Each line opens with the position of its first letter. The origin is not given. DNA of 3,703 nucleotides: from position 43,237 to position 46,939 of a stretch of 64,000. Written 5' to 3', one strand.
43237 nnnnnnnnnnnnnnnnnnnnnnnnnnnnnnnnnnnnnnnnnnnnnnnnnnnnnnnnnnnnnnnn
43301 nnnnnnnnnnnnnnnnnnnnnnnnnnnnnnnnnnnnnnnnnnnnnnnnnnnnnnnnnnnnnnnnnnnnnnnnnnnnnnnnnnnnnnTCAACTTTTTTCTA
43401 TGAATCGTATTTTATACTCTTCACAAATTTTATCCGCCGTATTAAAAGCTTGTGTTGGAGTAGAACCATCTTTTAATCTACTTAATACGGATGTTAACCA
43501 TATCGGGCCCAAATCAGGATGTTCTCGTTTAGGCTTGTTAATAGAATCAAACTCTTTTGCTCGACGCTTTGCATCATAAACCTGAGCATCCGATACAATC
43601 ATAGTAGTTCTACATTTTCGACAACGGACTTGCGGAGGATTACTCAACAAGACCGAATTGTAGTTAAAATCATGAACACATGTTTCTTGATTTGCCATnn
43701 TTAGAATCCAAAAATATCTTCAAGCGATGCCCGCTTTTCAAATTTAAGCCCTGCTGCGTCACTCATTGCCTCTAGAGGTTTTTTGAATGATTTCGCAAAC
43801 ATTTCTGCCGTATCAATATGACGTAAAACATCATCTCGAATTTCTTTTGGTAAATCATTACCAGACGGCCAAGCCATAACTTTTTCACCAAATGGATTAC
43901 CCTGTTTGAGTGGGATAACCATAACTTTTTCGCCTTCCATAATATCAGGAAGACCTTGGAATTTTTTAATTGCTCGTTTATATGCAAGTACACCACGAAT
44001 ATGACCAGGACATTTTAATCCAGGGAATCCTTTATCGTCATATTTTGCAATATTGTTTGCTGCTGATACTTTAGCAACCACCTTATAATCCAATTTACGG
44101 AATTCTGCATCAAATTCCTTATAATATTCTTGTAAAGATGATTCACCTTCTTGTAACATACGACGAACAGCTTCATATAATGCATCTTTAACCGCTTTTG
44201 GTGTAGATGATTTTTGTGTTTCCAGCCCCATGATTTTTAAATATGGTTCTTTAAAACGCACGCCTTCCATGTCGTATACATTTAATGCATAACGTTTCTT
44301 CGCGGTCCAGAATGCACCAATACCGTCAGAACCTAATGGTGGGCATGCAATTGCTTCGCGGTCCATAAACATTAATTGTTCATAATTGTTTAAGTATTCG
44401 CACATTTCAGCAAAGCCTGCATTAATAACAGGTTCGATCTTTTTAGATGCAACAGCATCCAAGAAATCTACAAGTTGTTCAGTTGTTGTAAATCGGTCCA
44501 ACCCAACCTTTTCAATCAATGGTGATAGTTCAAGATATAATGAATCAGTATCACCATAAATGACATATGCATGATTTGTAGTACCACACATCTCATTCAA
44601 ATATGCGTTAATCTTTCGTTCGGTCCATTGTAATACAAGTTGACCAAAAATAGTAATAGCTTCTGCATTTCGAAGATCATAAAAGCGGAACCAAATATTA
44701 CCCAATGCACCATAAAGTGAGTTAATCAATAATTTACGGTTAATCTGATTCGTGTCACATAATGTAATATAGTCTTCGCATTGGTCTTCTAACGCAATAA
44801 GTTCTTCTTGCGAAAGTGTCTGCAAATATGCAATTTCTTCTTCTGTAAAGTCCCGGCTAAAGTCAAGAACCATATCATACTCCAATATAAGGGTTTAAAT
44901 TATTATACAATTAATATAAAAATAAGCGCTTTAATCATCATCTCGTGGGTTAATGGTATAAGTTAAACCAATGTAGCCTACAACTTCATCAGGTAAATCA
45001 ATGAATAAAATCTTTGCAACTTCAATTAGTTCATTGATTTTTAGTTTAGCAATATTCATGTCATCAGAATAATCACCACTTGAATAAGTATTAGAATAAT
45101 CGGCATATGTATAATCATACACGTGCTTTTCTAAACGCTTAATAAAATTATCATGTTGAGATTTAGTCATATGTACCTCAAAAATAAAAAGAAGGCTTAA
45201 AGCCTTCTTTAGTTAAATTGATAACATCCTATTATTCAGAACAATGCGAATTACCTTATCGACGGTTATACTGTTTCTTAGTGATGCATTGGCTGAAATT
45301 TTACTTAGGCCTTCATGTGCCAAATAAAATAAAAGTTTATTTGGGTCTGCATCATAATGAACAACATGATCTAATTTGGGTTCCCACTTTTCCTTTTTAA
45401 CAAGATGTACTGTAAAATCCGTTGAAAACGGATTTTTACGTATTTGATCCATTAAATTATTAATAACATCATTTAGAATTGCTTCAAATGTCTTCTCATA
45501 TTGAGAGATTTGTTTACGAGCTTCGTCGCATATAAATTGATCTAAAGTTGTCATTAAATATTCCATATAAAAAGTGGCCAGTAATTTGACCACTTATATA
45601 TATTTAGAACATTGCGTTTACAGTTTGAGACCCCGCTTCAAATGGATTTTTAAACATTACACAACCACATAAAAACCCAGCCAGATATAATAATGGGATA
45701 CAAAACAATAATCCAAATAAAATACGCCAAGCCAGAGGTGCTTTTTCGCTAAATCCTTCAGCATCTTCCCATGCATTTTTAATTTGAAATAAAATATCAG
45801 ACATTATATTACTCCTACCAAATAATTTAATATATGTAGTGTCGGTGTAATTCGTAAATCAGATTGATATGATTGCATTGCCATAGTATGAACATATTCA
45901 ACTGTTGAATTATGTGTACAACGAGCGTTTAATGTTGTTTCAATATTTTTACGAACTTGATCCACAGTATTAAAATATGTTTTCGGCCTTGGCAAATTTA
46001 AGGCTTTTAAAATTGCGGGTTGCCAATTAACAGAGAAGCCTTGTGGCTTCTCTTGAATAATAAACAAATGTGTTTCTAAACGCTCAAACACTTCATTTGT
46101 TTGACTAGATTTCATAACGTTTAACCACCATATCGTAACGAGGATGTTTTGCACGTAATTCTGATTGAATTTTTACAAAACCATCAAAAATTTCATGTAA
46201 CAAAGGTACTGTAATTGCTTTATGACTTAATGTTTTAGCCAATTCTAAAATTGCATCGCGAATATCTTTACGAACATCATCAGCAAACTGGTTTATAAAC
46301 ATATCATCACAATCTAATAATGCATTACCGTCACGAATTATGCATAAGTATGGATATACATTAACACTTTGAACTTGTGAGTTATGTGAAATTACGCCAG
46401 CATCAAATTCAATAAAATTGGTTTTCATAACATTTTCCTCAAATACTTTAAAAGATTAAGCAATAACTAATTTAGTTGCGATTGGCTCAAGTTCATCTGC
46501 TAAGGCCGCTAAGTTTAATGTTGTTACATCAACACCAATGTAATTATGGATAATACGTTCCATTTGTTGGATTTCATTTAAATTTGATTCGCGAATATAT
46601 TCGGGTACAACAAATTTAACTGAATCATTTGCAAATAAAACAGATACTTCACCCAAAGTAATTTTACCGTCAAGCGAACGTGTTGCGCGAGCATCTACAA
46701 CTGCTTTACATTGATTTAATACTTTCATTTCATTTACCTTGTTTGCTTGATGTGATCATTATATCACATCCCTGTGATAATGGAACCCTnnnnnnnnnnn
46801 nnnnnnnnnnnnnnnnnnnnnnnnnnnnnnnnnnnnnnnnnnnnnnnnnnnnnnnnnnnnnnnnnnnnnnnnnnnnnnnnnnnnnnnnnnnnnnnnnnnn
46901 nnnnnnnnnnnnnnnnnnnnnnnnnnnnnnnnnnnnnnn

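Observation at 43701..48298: Family-B DNA polymerase (gp43) is encoded as two separate ORFs split between motif A and motif B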

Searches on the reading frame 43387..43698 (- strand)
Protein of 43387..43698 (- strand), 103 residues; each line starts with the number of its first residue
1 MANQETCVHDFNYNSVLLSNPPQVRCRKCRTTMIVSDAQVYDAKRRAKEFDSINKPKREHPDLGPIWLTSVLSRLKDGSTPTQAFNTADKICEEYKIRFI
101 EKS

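Call 18: search_protein_families(library=phrogs, proteins=[window:43387-43698:-], max_evalue=0.01)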
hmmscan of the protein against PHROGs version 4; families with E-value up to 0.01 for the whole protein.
window:43387-43698:- (103 aa): 1 family
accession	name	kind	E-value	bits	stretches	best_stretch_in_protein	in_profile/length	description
phrog_24988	-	unknown function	1.2e-49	168.6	1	1-103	1-112/112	-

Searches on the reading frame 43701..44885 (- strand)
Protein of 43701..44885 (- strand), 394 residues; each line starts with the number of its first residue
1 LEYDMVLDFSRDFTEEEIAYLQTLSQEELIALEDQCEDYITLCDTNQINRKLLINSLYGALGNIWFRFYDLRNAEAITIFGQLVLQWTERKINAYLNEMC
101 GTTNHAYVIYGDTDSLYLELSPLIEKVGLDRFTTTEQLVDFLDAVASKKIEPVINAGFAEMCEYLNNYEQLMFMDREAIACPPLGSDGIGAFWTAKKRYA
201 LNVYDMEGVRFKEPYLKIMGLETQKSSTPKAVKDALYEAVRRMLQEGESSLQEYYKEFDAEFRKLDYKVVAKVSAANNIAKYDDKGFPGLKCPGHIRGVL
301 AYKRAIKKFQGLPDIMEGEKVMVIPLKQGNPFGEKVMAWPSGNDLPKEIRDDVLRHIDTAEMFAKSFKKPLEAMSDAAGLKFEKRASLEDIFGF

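Call 4: search_protein_families(library=pfam, proteins=[window:43701-44885:-], max_evalue=0.01)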
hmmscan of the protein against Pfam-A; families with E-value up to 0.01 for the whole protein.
window:43701-44885:- (394 aa): 2 families
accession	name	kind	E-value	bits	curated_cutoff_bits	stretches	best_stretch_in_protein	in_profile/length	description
PF00136.26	DNA_pol_B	-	3.7e-13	49.5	23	1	39-120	146-236/453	DNA polymerase family B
PF20286.3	divDNApol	-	0.0061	15.3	25.7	0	195-252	476-532/705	Divergent Family B DNA polymerase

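Call 24: search_dna_similar(query=window:43701-44873:-, collection=phages, mode=protein, max_rows=60, rows=best)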
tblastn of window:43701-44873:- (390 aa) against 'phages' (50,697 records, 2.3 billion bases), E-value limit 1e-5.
Records with a match: 2582; places in all: 2599; records where one place covers at least 80% of the query: 2450.
Best place of each record, by identity: >=99% 2; 60-80% 891; <60% 1689.
By first word of the organism name: Escherichia 675; Synechococcus 377; Klebsiella 335; Salmonella 199; Vibrio 136; Aeromonas 92; Shigella 89; Acinetobacter 71; Cyanophage 61; Enterobacter 59; and 59 more.
By host as written in the record: - 460; Escherichia coli 281; Klebsiella pneumoniae 116; Synechococcus 107; Escherichia coli O157:H7 38; Aeromonas salmonicida 38; Synechococcus sp. 38; Salmonella enterica 30; and 568 more.
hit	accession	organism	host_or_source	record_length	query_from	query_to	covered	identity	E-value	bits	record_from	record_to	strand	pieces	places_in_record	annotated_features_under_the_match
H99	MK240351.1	Acinetobacter phage Henu6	Acinetobacter baumannii ATCC19606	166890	1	390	100%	99.7%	0e+0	805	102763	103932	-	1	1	split DNA polymerase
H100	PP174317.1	Acinetobacter phage vB_AbaSt_W16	Acinetobacter baumannii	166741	1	390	100%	99.7%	0e+0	805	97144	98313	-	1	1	DNA polymerase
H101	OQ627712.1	Acinetobacter phage AB1I1M-1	Acinetobacter baumannii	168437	1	390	100%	79.7%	0e+0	672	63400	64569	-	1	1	DNA polymerase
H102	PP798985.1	Acinetobacter phage AB1I1P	Acinetobacter baumannii (Acibaumc1)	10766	1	390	100%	79.7%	0e+0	672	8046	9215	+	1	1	record has no annotation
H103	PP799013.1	Acinetobacter phage AB1I1T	Acinetobacter baumannii (Acibaumc1)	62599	1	390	100%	79.7%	0e+0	672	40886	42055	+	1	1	DNA polymerase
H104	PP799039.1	Acinetobacter phage AB2I3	Acinetobacter baumannii (Acibaumc2)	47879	1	390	100%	79.7%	0e+0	672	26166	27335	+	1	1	DNA polymerase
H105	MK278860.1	Acinetobacter phage AbTZA1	Acinetobacter baumannii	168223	1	390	100%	79.5%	0e+0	666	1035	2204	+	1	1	DNA polymerase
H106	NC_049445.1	Acinetobacter phage AbTZA1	Acinetobacter baumannii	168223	1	390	100%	79.5%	0e+0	666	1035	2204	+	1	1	DNA polymerase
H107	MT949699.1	Acinetobacter phage Maestro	Acinetobacter baumannii strain TP1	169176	1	390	100%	79.5%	0e+0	665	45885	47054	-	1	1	DNA polymerase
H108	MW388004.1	Acinetobacter phage Morttis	Acinetobacter baumannii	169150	1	390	100%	79.5%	0e+0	665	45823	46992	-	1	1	DNA polymerase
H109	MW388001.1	Acinetobacter phage Minot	Acinetobacter baumannii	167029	1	390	100%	79.5%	0e+0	665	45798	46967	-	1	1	DNA polymerase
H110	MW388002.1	Acinetobacter phage Mokit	Acinetobacter baumannii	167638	1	390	100%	79.5%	0e+0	665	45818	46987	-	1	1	DNA polymerase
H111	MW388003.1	Acinetobacter phage Melin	Acinetobacter baumannii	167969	1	390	100%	79.5%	0e+0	665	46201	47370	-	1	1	DNA polymerase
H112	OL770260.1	Acinetobacter phage AB-Navy71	Acinetobacter baumannii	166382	1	390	100%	79.5%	0e+0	665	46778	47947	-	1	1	DNA polymerase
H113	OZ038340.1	Tegunavirus sp. BRC001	-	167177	1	390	100%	79.5%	0e+0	665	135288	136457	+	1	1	DNA polymerase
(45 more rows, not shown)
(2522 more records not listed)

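Call 66: search_solved_structures(query=window:43701-44873:-, max_evalue=1e-20, show_alignments=1)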
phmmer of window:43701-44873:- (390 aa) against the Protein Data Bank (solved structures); distinct sequences matched with E-value up to 1e-20: 31.
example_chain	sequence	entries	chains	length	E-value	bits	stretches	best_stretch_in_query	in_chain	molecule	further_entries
9ea3_A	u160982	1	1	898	7.2e-159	532.2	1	5-389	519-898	DNA-directed DNA polymerase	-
9e5y_A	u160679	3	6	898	7.2e-159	532.2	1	5-389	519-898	DNA-directed DNA polymerase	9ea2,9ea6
2dtu_A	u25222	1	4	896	4e-155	519.9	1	4-390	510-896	DNA polymerase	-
1ig9_A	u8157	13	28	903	4.1e-155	519.8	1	4-390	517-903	DNA POLYMERASE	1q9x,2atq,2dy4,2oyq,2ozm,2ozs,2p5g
1clq_A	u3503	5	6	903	4.1e-155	519.8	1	4-390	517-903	PROTEIN (DNA POLYMERASE) | DNA POLYMERASE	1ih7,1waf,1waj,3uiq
3l8b_A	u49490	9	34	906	4.1e-155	519.8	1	4-390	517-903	DNA polymerase | DNA-directed DNA polymerase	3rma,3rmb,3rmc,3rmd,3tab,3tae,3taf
1q9y_A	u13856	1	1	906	4.1e-155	519.8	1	4-390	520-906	DNA POLYMERASE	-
7f4y_A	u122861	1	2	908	4.1e-155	519.8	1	4-390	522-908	DNA polymerase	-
3cq8_A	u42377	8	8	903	4.1e-155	519.8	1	4-390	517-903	DNA polymerase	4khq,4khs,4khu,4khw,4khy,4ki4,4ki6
3sq2_A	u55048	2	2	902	1.4e-154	518.1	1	4-388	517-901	DNA polymerase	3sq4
3lds_A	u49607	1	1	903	2e-154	517.6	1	4-390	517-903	DNA-directed DNA polymerase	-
3sq1_A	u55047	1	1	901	2e-154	517.5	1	4-388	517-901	DNA polymerase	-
4j2e_A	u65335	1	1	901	2.1e-154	517.5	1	4-388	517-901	DNA polymerase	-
4j2a_A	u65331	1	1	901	2.1e-154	517.5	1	4-388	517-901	DNA polymerase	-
4j2d_A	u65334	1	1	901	2.1e-154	517.5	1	4-388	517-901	DNA polymerase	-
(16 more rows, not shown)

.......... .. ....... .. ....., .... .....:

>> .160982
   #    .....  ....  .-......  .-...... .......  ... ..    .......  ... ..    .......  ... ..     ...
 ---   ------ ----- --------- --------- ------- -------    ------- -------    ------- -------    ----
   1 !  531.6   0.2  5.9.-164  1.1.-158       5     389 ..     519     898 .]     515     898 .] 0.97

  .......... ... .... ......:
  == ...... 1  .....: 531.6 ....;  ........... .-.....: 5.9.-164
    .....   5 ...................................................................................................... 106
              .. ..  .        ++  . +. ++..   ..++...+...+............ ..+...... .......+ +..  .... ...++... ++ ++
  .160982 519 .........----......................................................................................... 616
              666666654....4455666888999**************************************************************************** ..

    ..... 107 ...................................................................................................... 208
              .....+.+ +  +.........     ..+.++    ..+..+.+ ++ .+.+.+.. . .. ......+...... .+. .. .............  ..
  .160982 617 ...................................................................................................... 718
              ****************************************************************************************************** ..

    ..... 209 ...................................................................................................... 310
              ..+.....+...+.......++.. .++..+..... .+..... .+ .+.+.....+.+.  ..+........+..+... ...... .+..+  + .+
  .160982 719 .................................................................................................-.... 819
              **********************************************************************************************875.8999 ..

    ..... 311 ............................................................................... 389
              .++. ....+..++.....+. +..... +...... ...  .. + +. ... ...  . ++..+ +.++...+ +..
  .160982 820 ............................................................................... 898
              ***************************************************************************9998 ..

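Call 73: search_protein_families(library=ncbifam, proteins=[window:43701-44873:-], max_evalue=0.01)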
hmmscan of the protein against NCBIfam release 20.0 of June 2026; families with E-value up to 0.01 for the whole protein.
window:43701-44873:- (390 aa): 7 families
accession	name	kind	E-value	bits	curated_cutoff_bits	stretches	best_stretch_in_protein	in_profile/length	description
NF004421.0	PRK05762.1-2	equivalog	2.4e-13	49.3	570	1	47-287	504-716/795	DNA polymerase II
TIGR00592.1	pol2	superfamily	1.1e-07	30.3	239.95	1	35-116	888-960/1176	DNA polymerase (pol2)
NF004419.0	PRK05761.1-5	equivalog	1.7e-07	29.6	1285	1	39-114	651-717/932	DNA-directed DNA polymerase I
NF004422.0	PRK05762.1-4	equivalog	2.9e-07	29.2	1103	1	47-168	497-607/789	DNA polymerase II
NF004417.0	PRK05761.1-3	equivalog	8.3e-07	27.4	780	1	38-115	581-649/858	DNA-directed DNA polymerase I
NF004415.0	PRK05761.1-1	equivalog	3.5e-06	25.2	1289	1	32-115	588-662/883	DNA-directed DNA polymerase I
NF004420.0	PRK05762.1-1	equivalog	7e-06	25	1435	1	47-117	493-554/783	DNA polymerase II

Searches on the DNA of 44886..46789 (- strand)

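Call 23: search_dna_similar(query=window:44886-46789:-, collection=phages, mode=distant, max_rows=60)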
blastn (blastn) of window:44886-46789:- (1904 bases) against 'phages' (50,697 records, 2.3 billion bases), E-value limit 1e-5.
Records with a match: 8; places in all: 8; records where one place covers at least 80% of the query: 2.
Best place of each record, by identity: >=99% 1; 95-99% 1; 60-80% 6.
By first word of the organism name: Acinetobacter 8.
By host as written in the record: Acinetobacter baumannii (Acibaumc1) 3; Acinetobacter baumannii 2; Acinetobacter baumannii (Acibaumc2) 2; Acinetobacter baumannii ATCC19606 1.
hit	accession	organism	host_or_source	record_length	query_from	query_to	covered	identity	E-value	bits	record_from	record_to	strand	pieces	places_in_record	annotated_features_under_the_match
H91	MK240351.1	Acinetobacter phage Henu6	Acinetobacter baumannii ATCC19606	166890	1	1904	100%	99.0%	0e+0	3346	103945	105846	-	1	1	hypothetical protein (x5)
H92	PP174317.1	Acinetobacter phage vB_AbaSt_W16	Acinetobacter baumannii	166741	1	1904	100%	99.0%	0e+0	3342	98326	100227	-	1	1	hypothetical protein (x6) | DNA polymerase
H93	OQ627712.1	Acinetobacter phage AB1I1M-1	Acinetobacter baumannii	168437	1236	1504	14%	67.2%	1e-10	76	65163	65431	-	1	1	hypothetical protein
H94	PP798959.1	Acinetobacter phage AB1I1L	Acinetobacter baumannii (Acibaumc1)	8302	1236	1504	14%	67.2%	1e-10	76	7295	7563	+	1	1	record has no annotation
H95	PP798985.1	Acinetobacter phage AB1I1P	Acinetobacter baumannii (Acibaumc1)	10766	1236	1504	14%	67.2%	1e-10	76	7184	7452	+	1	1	record has no annotation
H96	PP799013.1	Acinetobacter phage AB1I1T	Acinetobacter baumannii (Acibaumc1)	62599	1236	1504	14%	67.2%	1e-10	76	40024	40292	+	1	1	hypothetical protein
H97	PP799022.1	Acinetobacter phage AB2I2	Acinetobacter baumannii (Acibaumc2)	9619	1236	1504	14%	67.2%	1e-10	76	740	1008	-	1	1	hypothetical protein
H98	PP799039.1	Acinetobacter phage AB2I3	Acinetobacter baumannii (Acibaumc2)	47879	1236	1504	14%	67.2%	1e-10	76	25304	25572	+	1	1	hypothetical protein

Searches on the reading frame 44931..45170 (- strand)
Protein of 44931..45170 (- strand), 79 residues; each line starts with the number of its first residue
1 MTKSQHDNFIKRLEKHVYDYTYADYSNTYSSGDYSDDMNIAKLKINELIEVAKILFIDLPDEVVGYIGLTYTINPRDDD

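Call 4: search_protein_families(library=pfam, proteins=[window:44931-45170:-], max_evalue=0.01)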
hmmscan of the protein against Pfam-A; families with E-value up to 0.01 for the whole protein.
window:44931-45170:- (79 aa): 0 families

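Call 18: search_protein_families(library=phrogs, proteins=[window:44931-45170:-], max_evalue=0.01)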
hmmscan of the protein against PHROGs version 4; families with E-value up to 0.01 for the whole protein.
window:44931-45170:- (79 aa): 0 families

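Call 73: search_protein_families(library=ncbifam, proteins=[window:44931-45170:-], max_evalue=0.01)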
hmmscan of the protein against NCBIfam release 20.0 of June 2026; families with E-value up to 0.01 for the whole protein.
window:44931-45170:- (79 aa): 0 families

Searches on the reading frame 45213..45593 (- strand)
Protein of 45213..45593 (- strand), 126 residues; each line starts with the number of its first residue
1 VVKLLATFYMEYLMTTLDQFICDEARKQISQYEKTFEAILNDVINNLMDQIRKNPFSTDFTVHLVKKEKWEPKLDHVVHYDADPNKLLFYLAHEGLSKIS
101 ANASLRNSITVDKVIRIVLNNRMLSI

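Call 4: search_protein_families(library=pfam, proteins=[window:45213-45593:-], max_evalue=0.01)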
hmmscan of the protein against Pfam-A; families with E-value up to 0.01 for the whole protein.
window:45213-45593:- (126 aa): 0 families

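Call 18: search_protein_families(library=phrogs, proteins=[window:45213-45593:-], max_evalue=0.01)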
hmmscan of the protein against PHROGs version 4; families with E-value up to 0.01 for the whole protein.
window:45213-45593:- (126 aa): 0 families

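Call 73: search_protein_families(library=ncbifam, proteins=[window:45213-45566:-], max_evalue=0.01)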
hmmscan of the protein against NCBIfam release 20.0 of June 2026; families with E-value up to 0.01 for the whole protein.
window:45213-45566:- (117 aa): 0 families
